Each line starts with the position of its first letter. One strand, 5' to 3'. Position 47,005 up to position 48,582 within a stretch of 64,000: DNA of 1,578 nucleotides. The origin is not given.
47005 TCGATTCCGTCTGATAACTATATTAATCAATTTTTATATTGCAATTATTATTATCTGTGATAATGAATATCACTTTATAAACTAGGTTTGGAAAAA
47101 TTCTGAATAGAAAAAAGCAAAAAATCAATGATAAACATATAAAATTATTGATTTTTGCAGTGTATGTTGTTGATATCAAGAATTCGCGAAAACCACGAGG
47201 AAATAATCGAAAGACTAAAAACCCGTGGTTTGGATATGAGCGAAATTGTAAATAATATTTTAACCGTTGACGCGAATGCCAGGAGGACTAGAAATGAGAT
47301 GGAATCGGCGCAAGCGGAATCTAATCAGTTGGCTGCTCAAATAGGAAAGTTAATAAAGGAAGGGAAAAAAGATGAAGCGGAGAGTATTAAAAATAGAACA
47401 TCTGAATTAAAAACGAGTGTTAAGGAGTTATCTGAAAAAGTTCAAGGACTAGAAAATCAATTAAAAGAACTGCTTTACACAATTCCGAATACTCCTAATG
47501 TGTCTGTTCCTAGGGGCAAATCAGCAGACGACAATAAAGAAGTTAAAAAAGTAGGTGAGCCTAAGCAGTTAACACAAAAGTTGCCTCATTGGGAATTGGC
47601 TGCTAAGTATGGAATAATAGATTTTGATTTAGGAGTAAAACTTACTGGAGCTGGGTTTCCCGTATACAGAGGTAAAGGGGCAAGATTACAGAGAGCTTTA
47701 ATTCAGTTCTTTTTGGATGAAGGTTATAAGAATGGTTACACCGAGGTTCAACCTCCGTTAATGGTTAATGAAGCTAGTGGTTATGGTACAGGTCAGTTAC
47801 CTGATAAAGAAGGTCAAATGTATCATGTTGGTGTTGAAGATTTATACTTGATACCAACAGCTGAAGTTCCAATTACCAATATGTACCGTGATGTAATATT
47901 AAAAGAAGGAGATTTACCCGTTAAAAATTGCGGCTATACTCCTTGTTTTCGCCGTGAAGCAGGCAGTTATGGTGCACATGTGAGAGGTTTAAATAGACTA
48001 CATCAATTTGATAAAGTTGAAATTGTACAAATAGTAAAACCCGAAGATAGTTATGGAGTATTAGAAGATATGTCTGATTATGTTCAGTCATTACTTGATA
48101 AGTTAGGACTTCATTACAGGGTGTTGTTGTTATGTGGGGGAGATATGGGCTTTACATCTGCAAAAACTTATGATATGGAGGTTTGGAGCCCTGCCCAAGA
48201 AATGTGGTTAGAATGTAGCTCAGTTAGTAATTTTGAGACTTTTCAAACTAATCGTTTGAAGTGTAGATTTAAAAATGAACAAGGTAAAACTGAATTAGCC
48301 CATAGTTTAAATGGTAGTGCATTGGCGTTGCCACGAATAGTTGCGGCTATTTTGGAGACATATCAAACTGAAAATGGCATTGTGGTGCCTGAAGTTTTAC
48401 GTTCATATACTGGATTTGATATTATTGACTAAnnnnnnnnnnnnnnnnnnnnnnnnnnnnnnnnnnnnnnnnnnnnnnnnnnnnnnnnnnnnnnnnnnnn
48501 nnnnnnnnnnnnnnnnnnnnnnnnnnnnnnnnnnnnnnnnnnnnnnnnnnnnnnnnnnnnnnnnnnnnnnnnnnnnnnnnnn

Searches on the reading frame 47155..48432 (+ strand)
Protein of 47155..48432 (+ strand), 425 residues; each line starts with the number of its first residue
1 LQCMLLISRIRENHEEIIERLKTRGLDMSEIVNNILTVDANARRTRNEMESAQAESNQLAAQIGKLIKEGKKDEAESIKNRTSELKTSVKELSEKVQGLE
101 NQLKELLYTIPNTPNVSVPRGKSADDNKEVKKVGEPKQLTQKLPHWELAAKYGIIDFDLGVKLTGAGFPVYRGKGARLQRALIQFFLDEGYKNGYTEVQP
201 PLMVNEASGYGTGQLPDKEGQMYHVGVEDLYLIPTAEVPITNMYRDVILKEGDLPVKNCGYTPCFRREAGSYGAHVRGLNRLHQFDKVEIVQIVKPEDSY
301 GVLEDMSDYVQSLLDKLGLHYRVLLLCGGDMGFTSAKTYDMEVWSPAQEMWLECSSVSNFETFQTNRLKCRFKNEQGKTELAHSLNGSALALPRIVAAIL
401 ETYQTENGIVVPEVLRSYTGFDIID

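Call 5: search_protein_families(library=pfam, proteins=[window:47155-48432:+], max_evalue=1)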
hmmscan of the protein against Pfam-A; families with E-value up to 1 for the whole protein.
window:47155-48432:+ (425 aa): 26 families (the best 25 are shown)
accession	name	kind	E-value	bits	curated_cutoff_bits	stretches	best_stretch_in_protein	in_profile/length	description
PF00587.30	tRNA-synt_2b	-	7e-37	127.6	29.3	1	228-403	9-179/179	tRNA synthetase class II core domain (G, H, P, S and T)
PF02403.27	Seryl_tRNA_N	-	1.3e-20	74.1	28.2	1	4-114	1-108/108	Seryl-tRNA synthetase N-terminal domain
PF00435.27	Spectrin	-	0.0035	18.2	29.9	1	41-105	42-105/105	Spectrin repeat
PF03148.19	Tektin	-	0.0045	16.2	34.3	1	38-106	8-76/383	Tektin family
PF06818.20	Fez1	-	0.0077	17.2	34.4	1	21-112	19-105/199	Fez1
PF11068.13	YlqD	-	0.013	16.3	27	1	44-106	24-86/131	YlqD protein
PF06745.19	ATPase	-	0.014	15.2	26.6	1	11-108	57-156/231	KaiC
PF07926.17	TPR_MLP1_2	-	0.021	15.3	36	1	43-106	60-122/129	TPR/MLP1/MLP2-like protein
PF08614.16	ATG16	-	0.024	15.3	33.7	1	37-106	78-149/200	Autophagy protein 16 (ATG16)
PF05549.16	Allexi_40kDa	-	0.024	14.6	26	1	14-125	47-154/271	Allexivirus 40kDa protein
PF19148.5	DUF5830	-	0.03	14.7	26.8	0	16-55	7-46/114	Family of unknown function (DUF5830)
PF24915.1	Spectrin_SESTD1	-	0.037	14.9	27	1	52-134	10-92/110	SESTD1-like, spectrin repeat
PF22626.3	LysX_preATP_grasp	-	0.062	13.9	27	1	5-44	3-42/84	LysX preATP-grasp domain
PF02274.22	ADI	-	0.072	12.5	22.8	1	5-120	9-128/377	Arginine deiminase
PF01956.21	EMC3_TMCO1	-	0.12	12.6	27.1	1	46-109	40-97/169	Integral membrane protein EMC3/TMCO1-like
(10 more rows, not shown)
